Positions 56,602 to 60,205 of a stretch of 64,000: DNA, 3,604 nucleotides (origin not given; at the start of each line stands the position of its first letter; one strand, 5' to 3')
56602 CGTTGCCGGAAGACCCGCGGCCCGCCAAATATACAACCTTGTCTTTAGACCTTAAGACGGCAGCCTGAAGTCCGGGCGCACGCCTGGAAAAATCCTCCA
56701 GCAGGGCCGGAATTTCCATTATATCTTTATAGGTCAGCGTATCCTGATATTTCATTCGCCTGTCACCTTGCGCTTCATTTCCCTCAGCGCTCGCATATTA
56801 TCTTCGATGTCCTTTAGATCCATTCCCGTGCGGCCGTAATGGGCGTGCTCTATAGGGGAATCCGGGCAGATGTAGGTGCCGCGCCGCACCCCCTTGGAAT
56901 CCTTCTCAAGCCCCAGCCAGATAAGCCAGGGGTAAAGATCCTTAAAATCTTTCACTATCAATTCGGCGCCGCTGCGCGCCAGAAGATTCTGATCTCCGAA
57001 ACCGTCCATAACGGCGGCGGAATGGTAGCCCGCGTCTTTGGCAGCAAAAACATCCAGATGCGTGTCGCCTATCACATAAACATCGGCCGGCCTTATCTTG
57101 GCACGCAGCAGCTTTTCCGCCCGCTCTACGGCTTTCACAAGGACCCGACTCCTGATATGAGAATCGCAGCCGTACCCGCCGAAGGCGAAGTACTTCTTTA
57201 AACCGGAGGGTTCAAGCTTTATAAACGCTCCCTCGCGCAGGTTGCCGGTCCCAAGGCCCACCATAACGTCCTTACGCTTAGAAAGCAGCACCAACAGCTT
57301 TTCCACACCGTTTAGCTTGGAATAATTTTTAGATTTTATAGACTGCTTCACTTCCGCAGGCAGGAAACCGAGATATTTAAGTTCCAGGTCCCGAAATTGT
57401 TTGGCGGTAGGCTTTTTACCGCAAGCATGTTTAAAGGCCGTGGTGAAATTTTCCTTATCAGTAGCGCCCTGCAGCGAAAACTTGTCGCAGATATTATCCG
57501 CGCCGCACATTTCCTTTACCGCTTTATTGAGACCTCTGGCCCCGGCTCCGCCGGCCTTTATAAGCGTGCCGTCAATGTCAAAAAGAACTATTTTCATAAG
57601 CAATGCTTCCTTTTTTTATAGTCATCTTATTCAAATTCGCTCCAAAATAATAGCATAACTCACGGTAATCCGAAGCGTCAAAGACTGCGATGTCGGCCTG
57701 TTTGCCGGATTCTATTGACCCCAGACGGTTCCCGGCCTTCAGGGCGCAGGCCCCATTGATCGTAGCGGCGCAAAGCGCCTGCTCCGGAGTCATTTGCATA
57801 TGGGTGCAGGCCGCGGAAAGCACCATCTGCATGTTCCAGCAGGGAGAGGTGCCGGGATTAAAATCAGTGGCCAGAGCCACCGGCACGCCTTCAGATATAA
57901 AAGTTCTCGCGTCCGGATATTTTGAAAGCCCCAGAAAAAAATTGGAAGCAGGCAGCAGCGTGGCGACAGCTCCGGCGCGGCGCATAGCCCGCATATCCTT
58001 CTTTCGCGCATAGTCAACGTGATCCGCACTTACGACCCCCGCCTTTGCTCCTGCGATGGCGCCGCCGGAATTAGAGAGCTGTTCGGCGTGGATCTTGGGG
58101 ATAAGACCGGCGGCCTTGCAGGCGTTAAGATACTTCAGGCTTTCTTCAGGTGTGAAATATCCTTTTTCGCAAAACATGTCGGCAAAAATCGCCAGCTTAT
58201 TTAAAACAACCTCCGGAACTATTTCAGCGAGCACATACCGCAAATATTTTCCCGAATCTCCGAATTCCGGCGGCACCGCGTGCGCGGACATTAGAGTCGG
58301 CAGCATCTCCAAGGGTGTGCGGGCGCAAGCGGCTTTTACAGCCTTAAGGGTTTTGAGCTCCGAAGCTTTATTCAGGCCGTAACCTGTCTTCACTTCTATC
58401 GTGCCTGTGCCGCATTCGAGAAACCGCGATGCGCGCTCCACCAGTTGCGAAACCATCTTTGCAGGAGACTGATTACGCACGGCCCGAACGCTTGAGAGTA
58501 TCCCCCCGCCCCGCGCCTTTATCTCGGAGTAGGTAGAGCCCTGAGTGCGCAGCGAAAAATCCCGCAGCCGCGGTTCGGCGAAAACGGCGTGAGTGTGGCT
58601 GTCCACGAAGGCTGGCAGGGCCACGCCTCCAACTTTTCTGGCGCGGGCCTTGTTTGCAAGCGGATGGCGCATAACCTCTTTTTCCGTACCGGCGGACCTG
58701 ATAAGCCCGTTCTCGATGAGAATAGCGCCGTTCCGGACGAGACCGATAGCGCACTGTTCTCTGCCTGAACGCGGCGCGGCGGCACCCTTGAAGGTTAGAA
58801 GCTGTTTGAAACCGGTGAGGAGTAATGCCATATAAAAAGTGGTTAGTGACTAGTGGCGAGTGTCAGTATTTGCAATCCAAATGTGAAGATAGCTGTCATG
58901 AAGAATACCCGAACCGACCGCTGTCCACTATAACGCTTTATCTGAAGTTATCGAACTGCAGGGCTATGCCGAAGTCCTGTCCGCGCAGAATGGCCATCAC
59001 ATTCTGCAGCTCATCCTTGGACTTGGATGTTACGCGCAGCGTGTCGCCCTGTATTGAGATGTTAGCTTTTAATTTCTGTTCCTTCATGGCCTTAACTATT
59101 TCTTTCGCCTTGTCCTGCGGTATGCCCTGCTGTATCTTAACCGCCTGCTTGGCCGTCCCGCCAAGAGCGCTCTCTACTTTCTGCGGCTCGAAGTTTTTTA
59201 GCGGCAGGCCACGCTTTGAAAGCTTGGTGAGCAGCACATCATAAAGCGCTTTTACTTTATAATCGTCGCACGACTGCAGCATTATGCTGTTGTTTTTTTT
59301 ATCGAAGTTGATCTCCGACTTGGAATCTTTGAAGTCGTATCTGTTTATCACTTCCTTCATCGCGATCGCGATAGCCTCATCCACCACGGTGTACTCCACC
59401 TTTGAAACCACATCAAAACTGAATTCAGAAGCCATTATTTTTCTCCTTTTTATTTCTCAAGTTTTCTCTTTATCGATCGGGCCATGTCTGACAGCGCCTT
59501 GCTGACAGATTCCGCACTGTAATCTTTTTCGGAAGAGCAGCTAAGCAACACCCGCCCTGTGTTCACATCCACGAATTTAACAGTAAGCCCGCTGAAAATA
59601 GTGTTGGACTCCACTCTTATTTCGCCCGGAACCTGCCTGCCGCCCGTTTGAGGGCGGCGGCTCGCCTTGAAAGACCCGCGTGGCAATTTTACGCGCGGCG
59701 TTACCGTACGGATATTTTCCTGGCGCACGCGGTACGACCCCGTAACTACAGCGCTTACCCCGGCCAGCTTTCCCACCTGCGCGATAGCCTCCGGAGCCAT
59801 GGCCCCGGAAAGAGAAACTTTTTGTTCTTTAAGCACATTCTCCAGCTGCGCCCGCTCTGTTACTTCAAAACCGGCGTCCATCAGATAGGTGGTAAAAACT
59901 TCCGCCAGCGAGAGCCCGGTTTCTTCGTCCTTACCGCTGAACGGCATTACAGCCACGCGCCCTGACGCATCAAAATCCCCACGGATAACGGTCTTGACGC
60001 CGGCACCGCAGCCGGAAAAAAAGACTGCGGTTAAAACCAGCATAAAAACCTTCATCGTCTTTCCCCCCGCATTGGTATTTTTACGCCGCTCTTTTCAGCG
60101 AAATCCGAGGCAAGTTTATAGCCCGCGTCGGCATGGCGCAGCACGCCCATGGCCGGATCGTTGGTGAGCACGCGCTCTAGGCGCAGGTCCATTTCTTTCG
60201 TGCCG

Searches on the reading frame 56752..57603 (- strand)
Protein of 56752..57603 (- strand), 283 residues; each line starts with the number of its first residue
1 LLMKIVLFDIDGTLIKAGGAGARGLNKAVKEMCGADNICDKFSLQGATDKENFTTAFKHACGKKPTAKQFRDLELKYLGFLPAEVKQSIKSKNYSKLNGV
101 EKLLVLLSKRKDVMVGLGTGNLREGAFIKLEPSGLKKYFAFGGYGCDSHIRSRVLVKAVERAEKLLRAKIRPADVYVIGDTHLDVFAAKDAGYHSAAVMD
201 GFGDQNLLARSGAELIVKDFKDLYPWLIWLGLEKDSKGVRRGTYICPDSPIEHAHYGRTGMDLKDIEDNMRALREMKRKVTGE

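Call 72: search_protein_families(library=pfam, proteins=[window:56752-57603:-], max_evalue=0.0001)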
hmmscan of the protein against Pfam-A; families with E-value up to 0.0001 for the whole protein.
window:56752-57603:- (283 aa): 3 families
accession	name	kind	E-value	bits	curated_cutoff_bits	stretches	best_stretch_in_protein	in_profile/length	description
PF13419.12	HAD_2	-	9.8e-11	42.5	23.8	1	6-198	1-178/178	Haloacid dehalogenase-like hydrolase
PF00702.32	Hydrolase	-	4.2e-10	40.8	26.4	1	3-192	1-191/191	haloacid dehalogenase-like hydrolase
PF13242.12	Hydrolase_like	-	1.6e-07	31.6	22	1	166-223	17-75/75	HAD-hyrolase-like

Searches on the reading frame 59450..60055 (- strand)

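Call 72: search_protein_families(library=pfam, proteins=[window:59450-60055:-], max_evalue=0.0001)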
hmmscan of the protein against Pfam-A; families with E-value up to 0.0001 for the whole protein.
window:59450-60055:- (201 aa): 1 family
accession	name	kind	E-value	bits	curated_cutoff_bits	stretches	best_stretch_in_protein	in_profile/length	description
PF03783.19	CsgG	-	2.2e-12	47.2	20.8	1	41-107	31-97/210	Curli production assembly/transport component CsgG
